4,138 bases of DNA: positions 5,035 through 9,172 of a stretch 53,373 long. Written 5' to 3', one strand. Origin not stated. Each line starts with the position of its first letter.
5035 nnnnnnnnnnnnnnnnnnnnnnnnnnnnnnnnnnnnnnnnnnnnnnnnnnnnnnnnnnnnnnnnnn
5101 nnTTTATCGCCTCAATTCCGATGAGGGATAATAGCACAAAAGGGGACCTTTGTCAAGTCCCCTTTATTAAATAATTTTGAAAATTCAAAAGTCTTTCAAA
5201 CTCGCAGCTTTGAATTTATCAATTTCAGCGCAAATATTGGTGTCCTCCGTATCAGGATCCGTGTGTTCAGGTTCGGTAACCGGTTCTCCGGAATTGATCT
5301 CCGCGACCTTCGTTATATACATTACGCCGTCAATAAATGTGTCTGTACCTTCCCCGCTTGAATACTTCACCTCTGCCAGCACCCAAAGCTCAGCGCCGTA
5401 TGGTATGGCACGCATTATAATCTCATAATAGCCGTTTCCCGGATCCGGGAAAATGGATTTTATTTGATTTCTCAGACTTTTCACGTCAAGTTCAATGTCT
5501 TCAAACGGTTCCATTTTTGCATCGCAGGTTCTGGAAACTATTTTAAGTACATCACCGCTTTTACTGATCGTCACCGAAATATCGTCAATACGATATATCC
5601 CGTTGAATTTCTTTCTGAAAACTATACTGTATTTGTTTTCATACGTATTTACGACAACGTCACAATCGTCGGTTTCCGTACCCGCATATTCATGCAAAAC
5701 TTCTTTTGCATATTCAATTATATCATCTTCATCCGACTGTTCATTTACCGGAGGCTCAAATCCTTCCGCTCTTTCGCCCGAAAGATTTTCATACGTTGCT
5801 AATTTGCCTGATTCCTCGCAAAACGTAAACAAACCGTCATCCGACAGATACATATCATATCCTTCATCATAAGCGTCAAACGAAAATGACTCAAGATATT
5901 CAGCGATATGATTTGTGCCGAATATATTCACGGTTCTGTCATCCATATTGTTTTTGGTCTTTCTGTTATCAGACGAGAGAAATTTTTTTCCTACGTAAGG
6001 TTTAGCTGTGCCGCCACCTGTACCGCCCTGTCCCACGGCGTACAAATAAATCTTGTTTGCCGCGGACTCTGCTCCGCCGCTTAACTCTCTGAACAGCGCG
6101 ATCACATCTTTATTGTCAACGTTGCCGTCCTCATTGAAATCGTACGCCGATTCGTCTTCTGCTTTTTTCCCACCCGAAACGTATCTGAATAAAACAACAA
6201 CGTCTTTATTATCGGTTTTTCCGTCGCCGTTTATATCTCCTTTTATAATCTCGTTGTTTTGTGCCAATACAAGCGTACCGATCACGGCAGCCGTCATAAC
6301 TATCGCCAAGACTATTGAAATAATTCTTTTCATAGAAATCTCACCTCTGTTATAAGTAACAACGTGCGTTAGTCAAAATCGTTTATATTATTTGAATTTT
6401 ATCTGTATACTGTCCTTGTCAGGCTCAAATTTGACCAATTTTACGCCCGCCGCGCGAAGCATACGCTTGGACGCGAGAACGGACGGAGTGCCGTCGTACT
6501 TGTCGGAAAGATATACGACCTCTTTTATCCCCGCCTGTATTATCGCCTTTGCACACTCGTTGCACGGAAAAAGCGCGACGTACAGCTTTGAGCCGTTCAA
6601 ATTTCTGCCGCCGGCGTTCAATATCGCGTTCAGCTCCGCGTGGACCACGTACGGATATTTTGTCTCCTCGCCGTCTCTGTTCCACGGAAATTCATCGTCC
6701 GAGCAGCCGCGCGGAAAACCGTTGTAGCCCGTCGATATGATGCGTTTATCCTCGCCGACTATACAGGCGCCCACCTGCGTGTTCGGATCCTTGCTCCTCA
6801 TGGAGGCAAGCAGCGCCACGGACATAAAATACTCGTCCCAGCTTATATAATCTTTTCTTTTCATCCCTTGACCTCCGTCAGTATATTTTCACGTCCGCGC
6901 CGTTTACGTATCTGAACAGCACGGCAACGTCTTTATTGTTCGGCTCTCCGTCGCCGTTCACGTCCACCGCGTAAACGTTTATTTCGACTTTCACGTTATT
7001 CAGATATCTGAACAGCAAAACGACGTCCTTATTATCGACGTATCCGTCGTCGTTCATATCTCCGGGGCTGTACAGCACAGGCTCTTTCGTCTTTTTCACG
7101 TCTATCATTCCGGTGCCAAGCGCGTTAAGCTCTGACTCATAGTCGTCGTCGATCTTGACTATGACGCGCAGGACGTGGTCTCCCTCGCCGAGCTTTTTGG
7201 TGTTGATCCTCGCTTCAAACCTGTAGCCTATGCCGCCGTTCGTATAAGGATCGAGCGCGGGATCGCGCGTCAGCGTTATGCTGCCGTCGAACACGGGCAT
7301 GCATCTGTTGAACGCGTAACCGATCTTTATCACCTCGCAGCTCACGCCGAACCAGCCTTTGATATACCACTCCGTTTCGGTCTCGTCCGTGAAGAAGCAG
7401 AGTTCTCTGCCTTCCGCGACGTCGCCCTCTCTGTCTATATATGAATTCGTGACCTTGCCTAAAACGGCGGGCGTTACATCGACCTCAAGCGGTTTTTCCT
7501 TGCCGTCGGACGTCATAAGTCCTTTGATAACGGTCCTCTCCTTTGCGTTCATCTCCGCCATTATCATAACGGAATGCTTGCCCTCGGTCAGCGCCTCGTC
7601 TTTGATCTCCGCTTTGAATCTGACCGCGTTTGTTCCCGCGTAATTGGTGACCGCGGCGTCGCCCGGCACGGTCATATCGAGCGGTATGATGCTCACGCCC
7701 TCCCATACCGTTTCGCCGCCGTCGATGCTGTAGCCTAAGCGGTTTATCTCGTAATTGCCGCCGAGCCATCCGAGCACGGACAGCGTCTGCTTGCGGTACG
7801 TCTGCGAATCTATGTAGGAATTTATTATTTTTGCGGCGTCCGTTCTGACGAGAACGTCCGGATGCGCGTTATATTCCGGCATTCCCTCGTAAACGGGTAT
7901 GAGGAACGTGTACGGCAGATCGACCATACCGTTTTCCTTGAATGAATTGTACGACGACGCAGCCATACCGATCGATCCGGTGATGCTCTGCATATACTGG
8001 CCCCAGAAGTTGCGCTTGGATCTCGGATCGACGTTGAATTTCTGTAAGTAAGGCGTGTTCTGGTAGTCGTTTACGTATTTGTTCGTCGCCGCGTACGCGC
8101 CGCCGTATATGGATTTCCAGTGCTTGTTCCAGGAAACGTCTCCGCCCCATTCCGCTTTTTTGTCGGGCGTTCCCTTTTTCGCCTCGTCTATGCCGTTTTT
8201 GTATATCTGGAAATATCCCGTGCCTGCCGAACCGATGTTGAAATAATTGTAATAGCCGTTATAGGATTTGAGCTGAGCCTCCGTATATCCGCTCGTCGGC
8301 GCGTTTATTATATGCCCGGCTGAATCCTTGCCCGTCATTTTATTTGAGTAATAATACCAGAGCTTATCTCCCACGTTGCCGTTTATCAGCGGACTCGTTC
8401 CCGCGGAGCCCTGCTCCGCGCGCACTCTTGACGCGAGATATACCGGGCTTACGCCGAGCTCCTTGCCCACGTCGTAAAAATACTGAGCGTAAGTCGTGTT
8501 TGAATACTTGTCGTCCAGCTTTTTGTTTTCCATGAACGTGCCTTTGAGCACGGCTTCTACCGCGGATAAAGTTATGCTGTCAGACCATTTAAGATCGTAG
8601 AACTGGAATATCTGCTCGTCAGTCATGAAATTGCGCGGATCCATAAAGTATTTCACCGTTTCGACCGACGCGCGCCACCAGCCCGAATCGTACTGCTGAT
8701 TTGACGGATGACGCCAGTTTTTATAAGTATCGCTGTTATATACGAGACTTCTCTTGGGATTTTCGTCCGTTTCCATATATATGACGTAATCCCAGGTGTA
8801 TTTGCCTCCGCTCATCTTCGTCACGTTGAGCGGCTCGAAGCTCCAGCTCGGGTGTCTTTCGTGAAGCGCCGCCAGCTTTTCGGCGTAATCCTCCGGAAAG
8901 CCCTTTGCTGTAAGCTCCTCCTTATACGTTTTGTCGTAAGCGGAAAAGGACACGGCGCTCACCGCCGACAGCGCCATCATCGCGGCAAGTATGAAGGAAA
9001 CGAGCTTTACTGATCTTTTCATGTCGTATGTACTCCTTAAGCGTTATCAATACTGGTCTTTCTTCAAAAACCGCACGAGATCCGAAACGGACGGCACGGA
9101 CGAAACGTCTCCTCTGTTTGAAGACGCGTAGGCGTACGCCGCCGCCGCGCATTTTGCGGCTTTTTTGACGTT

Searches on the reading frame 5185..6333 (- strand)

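Call 12: search_protein_families(library=pfam, proteins=[window:5185-6333:-])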
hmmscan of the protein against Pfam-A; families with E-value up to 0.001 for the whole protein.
window:5185-6333:- (382 aa): 1 family
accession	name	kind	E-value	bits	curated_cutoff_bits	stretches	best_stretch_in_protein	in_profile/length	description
PF00404.24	Dockerin_1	-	6.3e-09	36.3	22.9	1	31-84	1-56/57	Dockerin type I domain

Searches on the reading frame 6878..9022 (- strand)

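Call 12: search_protein_families(library=pfam, proteins=[window:6878-9022:-])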
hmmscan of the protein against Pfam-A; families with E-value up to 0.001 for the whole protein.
window:6878-9022:- (714 aa): 1 family
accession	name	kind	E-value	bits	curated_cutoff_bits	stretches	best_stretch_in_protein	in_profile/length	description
PF00404.24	Dockerin_1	-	3.5e-10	40.4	22.9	1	653-707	1-57/57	Dockerin type I domain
